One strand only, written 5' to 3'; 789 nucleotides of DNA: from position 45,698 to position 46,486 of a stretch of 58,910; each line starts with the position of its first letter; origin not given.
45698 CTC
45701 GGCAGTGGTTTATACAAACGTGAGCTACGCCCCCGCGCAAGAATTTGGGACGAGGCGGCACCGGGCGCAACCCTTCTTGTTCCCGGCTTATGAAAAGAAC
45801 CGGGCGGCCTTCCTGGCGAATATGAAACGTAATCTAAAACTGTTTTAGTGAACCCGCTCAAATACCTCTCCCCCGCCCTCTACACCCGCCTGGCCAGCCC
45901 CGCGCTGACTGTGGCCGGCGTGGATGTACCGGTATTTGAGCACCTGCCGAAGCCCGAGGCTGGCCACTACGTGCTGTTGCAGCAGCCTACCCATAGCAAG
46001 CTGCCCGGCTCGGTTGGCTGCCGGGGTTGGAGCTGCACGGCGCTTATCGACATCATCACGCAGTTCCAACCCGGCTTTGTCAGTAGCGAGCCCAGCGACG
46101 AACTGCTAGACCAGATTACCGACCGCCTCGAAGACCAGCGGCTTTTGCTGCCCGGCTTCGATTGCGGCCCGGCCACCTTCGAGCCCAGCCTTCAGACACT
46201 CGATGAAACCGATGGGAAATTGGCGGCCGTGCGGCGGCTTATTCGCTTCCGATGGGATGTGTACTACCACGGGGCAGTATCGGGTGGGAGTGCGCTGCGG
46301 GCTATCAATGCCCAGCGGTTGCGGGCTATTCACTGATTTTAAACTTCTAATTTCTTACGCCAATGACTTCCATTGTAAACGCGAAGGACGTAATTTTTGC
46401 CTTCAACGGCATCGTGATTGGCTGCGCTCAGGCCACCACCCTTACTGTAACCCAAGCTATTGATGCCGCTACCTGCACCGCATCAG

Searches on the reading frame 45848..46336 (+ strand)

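Call 92: search_protein_families(library=pfam, proteins=[window:45848-46336:+], max_evalue=0.001)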
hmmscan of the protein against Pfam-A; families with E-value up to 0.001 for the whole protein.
window:45848-46336:+ (162 aa): 1 family
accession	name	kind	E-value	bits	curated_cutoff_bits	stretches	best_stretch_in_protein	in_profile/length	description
PF11367.14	Tail_completion_gp17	-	0.00016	22.2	24.5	1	10-136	2-121/124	Tail completion protein gp17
